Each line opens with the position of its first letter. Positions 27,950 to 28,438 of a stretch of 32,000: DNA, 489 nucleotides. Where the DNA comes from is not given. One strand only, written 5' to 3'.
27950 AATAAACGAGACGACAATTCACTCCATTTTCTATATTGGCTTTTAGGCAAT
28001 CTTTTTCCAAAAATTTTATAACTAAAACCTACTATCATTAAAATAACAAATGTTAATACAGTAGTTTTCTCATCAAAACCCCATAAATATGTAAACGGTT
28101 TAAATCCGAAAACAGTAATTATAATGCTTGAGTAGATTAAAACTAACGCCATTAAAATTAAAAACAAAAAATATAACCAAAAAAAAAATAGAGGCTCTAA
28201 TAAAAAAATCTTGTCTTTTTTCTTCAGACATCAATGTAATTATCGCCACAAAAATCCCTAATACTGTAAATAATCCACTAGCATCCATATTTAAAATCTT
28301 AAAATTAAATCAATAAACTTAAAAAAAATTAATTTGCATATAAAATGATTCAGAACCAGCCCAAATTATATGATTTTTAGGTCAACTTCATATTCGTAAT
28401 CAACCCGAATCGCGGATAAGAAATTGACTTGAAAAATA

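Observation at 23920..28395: Integrase-proximal cargo of unknown function embedded between CRISPR-Cas and type I R-M, a candidate undescribed defence module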

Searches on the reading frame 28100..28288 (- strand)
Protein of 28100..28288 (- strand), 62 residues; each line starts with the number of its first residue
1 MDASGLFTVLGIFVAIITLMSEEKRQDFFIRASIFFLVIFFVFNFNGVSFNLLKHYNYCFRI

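Call 4: search_protein_families(library=pfam, proteins=[window:28100-28288:-], max_evalue=0.1)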
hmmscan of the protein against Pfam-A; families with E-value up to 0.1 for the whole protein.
window:28100-28288:- (62 aa): 3 families
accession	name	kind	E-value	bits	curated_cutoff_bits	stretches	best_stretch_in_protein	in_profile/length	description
PF01914.23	MarC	-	0.00065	19.6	23.9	1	7-49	18-60/203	MarC family integral membrane protein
PF23958.1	DUF7287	-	0.016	16.2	27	1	26-45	8-27/157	Family of unknown function (DUF7287)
PF09971.14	DUF2206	-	0.03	13.6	35.6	1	5-55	192-241/368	Predicted membrane protein (DUF2206)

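Call 7: search_protein_families(library=padloc, proteins=[window:28100-28288:-], max_evalue=0.1)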
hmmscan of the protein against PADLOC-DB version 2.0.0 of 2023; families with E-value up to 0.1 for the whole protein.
window:28100-28288:- (62 aa): 0 families

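Call 8: search_protein_families(library=ncbifam, proteins=[window:28100-28288:-], max_evalue=0.1)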
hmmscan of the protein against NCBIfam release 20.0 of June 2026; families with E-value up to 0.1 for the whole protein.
window:28100-28288:- (62 aa): 1 family
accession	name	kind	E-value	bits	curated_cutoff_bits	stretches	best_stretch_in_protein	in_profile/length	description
NF008010.0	PRK10739.1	equivalog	0.045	13.7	215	1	9-49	20-60/197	YhgN family NAAT transporter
